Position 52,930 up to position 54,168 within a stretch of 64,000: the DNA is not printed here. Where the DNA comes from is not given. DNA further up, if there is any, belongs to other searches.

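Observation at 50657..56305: AraC-controlled GPH transporter + two xylose-isomerase-like TIM barrels + Gfo/Idh/MocA oxidoreductase: candidate oxidative (3-keto) deglycosylation locus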

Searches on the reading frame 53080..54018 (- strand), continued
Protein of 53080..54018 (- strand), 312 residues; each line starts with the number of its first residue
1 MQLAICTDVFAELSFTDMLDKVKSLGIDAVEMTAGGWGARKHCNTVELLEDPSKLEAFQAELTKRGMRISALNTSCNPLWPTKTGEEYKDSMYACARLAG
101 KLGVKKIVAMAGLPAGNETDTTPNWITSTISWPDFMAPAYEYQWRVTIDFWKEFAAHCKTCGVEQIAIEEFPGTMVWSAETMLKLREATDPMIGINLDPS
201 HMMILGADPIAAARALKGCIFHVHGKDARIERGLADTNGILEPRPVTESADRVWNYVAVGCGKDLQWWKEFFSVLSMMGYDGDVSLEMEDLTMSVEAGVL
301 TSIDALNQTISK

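Call 63: predict_structure(alignment_id=A1)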
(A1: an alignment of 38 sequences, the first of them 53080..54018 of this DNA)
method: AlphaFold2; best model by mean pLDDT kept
length: 312 residues; sequences in the alignment: 38
mean_pLDDT: 94.7   pTM: 0.92
mean pLDDT of the five models: 94.7, 94.6, 94.6, 94.5, 94.2
residues with pLDDT >= 90: 282; 70-90: 25; 50-70: 5; < 50: 0
segments of 3 or more residues with pLDDT < 50: none
pLDDT, mean of each block of 10 residues (from residue 1): 95 96 98 81 93 98 98 95 95 97 98 95 85 83 97 99 98 95 98 98 95 98 97 91 89 95 97 97 95 96 97 70
secondary structure, 60 per line:
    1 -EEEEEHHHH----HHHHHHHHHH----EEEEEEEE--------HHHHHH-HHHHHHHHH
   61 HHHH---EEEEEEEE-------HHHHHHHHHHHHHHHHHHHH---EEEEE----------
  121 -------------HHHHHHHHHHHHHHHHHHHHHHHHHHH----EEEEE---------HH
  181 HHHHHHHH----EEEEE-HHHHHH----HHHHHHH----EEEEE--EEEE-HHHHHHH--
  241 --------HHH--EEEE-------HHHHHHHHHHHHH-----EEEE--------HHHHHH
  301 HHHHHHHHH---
elements in order: E2-6 H7-10 H15-24 E29-36 H45-50 H52-64 E68-75 H83-102 E106-110 H134-160 E165-169 H179-188 E193-197 H199-204 H209-215 E220-224 E227-230 H232-238 E254-257 H265-277 E283-286 H295-309

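Call 80: search_protein_families(library=pfam, proteins=[L021:3254-4774:+, L021:4746-5762:+, L021:5816-6778:+, L021:1519-3048:+, L021:551-1504:+, L021:10032-11042:+, L013:10371-12023:+, L046:6318-7811:+, L010:2909-4312:+, L077:5407-6477:+], max_evalue=0.00001)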
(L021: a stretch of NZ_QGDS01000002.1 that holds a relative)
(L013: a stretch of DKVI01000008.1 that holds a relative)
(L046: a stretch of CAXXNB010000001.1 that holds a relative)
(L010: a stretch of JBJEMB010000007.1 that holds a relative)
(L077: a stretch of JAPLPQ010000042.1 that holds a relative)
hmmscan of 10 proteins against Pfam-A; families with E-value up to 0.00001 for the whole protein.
L021:3254-4774:+ (506 aa): 1 family
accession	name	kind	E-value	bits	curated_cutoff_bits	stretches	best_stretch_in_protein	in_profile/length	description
PF00005.33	ABC_tran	-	6.9e-53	179.4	25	2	25-173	1-136/137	ABC transporter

L021:4746-5762:+ (338 aa): 1 family
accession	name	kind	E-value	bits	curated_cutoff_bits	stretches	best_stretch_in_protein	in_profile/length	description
PF02653.21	BPD_transp_2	-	5e-38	131.2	26.8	1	51-322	1-268/269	Branched-chain amino acid transport system / permease component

L021:5816-6778:+ (320 aa): 3 families
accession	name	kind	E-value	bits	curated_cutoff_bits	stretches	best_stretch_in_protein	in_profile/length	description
PF13407.12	Peripla_BP_4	-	4.3e-53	180.9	35.1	1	63-297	21-257/258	Periplasmic binding protein domain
PF00532.27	Peripla_BP_1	-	7.4e-09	35.9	22.2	1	80-252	40-211/281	Periplasmic binding proteins and sugar binding domain of LacI family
PF13377.12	Peripla_BP_3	-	9.6e-09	36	26.5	1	168-304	15-155/167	Periplasmic binding protein-like domain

L021:1519-3048:+ (509 aa): 3 families
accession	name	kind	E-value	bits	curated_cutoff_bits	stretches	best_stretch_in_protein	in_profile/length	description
PF00072.30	Response_reg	-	3.5e-26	92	30.2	1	4-115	1-108/111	Response regulator receiver domain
PF12833.13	HTH_18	-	4.8e-19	68.9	33.6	1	429-507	2-79/80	Helix-turn-helix domain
PF00165.29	HTH_AraC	-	5e-15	55.6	26.6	1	473-506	9-41/42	Bacterial regulatory helix-turn-helix proteins, AraC family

L021:551-1504:+ (317 aa): 3 families
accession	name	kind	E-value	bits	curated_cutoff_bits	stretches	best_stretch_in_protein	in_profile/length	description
PF13407.12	Peripla_BP_4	-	5e-41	141.4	35.1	1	40-290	1-255/258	Periplasmic binding protein domain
PF00532.27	Peripla_BP_1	-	2.1e-10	41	22.2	1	38-244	2-206/281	Periplasmic binding proteins and sugar binding domain of LacI family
PF13377.12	Peripla_BP_3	-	2.5e-07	31.4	26.5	1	163-309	12-164/167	Periplasmic binding protein-like domain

L021:10032-11042:+ (336 aa): 1 family
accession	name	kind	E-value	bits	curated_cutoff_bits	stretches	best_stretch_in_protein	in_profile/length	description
PF20903.3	SPL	-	1e-60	205.9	27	1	9-335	4-337/338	Spore photoproduct lyase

L013:10371-12023:+ (550 aa): 1 family
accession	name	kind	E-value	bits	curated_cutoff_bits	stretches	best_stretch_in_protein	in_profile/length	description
PF00474.23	SSF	-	1.6e-52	179.2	22.8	1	34-403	1-356/406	Sodium:solute symporter family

L046:6318-7811:+ (497 aa): 2 families
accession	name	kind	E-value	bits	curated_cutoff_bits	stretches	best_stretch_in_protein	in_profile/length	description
PF00083.30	Sugar_tr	-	2e-103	347.1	22.3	1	24-479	2-452/452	Sugar (and other) transporter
PF07690.21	MFS_1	-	9.8e-34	117.2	33.4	1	28-389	2-317/347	Major Facilitator Superfamily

L010:2909-4312:+ (467 aa): 2 families
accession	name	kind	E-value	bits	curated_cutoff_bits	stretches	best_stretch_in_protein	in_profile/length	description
PF13347.12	MFS_2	-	1.9e-71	241.3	27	1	23-446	2-427/427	MFS/sugar transport protein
PF07690.21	MFS_1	-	1.3e-15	57.6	33.4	1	32-362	10-323/347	Major Facilitator Superfamily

L077:5407-6477:+ (356 aa): 3 families
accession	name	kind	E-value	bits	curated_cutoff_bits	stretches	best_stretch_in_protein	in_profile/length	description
PF22725.1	GFO_IDH_MocA_C3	-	3.5e-20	72.7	27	1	145-254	7-124/124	GFO/IDH/MocA C-terminal domain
PF01408.29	GFO_IDH_MocA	-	8.4e-20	72.1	24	1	11-131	1-120/120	Oxidoreductase family, NAD-binding Rossmann fold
PF02894.22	GFO_IDH_MocA_C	-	1.9e-18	67.5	22.9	1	148-349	6-216/218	Oxidoreductase family, C-terminal alpha/beta domain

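Call 82: search_protein_families(library=ncbifam, proteins=[L067:4118-5125:+, L067:7167-8183:+, L016:9915-10922:+, L043:6888-7904:+, L014:6019-7038:+, L067:513-1373:+, L067:3-500:+], max_evalue=1e-15)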
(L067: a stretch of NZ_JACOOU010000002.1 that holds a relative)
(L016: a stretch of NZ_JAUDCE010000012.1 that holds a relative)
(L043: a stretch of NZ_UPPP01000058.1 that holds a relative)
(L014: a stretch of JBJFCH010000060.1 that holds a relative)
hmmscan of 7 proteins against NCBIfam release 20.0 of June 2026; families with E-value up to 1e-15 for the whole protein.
L067:4118-5125:+ (335 aa): 3 families
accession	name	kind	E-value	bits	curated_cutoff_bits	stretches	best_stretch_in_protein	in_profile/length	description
NF052679.1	InsChiInosDhIolG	equivalog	2.4e-135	451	540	1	4-335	3-338/343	bifunctional inositol 2-dehydrogenase/D-chiro-inositol 1-dehydrogenase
TIGR04380.1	myo_inos_iolG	equivalog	2.6e-56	190.9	355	1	4-322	2-329/330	inositol 2-dehydrogenase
NF040723.1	UDP-GlcNAcDh_Arch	equivalog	3.6e-25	89.1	450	1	4-190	1-184/302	UDP-N-acetylglucosamine 3-dehydrogenase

L067:7167-8183:+ (338 aa): 3 families
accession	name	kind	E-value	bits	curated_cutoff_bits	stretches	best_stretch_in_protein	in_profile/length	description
NF052679.1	InsChiInosDhIolG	equivalog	3e-141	470.4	540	1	6-338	3-338/343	bifunctional inositol 2-dehydrogenase/D-chiro-inositol 1-dehydrogenase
TIGR04380.1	myo_inos_iolG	equivalog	1.5e-56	191.6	355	1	6-325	2-329/330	inositol 2-dehydrogenase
NF040723.1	UDP-GlcNAcDh_Arch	equivalog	6e-30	104.8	450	1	6-248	1-234/302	UDP-N-acetylglucosamine 3-dehydrogenase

L016:9915-10922:+ (335 aa): 3 families
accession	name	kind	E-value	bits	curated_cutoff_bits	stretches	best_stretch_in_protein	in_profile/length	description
NF052679.1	InsChiInosDhIolG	equivalog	2.4e-139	464.2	540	1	4-335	3-338/343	bifunctional inositol 2-dehydrogenase/D-chiro-inositol 1-dehydrogenase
TIGR04380.1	myo_inos_iolG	equivalog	1.6e-55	188.3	355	1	4-322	2-329/330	inositol 2-dehydrogenase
NF040723.1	UDP-GlcNAcDh_Arch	equivalog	1.6e-26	93.6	450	1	4-189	1-183/302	UDP-N-acetylglucosamine 3-dehydrogenase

L043:6888-7904:+ (338 aa): 3 families
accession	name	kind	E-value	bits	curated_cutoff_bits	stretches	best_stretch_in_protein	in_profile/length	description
NF052679.1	InsChiInosDhIolG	equivalog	2.7e-177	588.9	540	1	1-337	1-338/343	bifunctional inositol 2-dehydrogenase/D-chiro-inositol 1-dehydrogenase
TIGR04380.1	myo_inos_iolG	equivalog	2e-55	188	355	1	3-322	2-327/330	inositol 2-dehydrogenase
NF040723.1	UDP-GlcNAcDh_Arch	equivalog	4.3e-25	88.9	450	1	3-189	1-181/302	UDP-N-acetylglucosamine 3-dehydrogenase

L014:6019-7038:+ (339 aa): 3 families
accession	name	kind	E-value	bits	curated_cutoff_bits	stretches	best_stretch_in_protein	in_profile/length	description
NF052679.1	InsChiInosDhIolG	equivalog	6.3e-138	459.5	540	1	7-339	3-338/343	bifunctional inositol 2-dehydrogenase/D-chiro-inositol 1-dehydrogenase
TIGR04380.1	myo_inos_iolG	equivalog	2.5e-56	191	355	1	6-326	1-329/330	inositol 2-dehydrogenase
NF040723.1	UDP-GlcNAcDh_Arch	equivalog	1.3e-27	97.1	450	1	7-221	1-207/302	UDP-N-acetylglucosamine 3-dehydrogenase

L067:513-1373:+ (286 aa): 20 families
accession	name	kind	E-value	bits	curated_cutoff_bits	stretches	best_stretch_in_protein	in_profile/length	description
NF005288.0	PRK06806.1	equivalog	4.2e-83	278.8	396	1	2-282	3-280/281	class II fructose-bisphosphate aldolase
NF005284.0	PRK06801.1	equivalog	1.1e-81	274.4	406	1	2-282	3-285/286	ketose 1,6-bisphosphate aldolase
TIGR01859.1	fruc_bis_ald_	equivalog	8.4e-79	265.2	343.05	1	3-282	2-281/282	class II fructose-1,6-bisphosphate aldolase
NF009497.0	PRK12857.1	equivalog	4.3e-77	259.1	423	1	2-282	3-283/284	class II fructose-1,6-bisphosphate aldolase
TIGR00167.1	cbbA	subfamily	4.8e-76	255.9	215.6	1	1-282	2-289/290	ketose-bisphosphate aldolase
NF009374.0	PRK12737.1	subfamily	6.3e-73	245.2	383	1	4-276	5-277/284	tagatose-bisphosphate aldolase subunit GatY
NF006626.0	PRK09195.1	subfamily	3.9e-71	239.5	384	1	6-274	7-275/284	tagatose-bisphosphate aldolase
NF006042.0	PRK08185.1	subfamily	6.7e-67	225.8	405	1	1-282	1-283/287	hypothetical protein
TIGR01858.1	tag_bisphos_ald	equivalog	6.5e-64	215.7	443.55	1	6-282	5-281/282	tagatose bisphosphate family class II aldolase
NF006376.0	PRK08610.1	equivalog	3.4e-61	207.5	527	1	2-283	3-285/286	class II fructose-bisphosphate aldolase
NF005823.0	PRK07709.1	equivalog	3e-56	191.3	545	1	3-281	4-283/285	class II fructose-bisphosphate aldolase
NF005943.0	PRK07998.1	equivalog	3.1e-55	187.7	364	1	3-280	4-278/283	class II aldolase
NF004493.0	PRK05835.1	equivalog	1.4e-54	185.4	558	1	1-217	1-218/307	class II fructose-bisphosphate aldolase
NF009375.0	PRK12738.1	equivalog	5.7e-49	166.8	542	1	9-281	10-282/286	tagatose-bisphosphate aldolase subunit KbaY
NF005590.0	PRK07315.1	equivalog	2.3e-44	151.9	443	1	9-251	10-250/293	class II fructose-bisphosphate aldolase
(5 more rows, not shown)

L067:3-500:+ (165 aa): 0 families

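Call 88: search_solved_structures(query=A1, max_evalue=1e-15, show_alignments=2)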
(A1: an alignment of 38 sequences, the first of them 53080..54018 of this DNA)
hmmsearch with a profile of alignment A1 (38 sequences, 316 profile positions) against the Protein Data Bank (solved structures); distinct sequences matched with E-value up to 1e-15: 2.
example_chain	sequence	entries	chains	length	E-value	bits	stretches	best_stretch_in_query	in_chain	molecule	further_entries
2zds_A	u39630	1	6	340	5.2e-34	121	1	85-308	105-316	Putative DNA-binding protein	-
8ro4_A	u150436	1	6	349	1.5e-18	70.2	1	113-312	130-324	2-hydroxy-3-keto-glucal hydratase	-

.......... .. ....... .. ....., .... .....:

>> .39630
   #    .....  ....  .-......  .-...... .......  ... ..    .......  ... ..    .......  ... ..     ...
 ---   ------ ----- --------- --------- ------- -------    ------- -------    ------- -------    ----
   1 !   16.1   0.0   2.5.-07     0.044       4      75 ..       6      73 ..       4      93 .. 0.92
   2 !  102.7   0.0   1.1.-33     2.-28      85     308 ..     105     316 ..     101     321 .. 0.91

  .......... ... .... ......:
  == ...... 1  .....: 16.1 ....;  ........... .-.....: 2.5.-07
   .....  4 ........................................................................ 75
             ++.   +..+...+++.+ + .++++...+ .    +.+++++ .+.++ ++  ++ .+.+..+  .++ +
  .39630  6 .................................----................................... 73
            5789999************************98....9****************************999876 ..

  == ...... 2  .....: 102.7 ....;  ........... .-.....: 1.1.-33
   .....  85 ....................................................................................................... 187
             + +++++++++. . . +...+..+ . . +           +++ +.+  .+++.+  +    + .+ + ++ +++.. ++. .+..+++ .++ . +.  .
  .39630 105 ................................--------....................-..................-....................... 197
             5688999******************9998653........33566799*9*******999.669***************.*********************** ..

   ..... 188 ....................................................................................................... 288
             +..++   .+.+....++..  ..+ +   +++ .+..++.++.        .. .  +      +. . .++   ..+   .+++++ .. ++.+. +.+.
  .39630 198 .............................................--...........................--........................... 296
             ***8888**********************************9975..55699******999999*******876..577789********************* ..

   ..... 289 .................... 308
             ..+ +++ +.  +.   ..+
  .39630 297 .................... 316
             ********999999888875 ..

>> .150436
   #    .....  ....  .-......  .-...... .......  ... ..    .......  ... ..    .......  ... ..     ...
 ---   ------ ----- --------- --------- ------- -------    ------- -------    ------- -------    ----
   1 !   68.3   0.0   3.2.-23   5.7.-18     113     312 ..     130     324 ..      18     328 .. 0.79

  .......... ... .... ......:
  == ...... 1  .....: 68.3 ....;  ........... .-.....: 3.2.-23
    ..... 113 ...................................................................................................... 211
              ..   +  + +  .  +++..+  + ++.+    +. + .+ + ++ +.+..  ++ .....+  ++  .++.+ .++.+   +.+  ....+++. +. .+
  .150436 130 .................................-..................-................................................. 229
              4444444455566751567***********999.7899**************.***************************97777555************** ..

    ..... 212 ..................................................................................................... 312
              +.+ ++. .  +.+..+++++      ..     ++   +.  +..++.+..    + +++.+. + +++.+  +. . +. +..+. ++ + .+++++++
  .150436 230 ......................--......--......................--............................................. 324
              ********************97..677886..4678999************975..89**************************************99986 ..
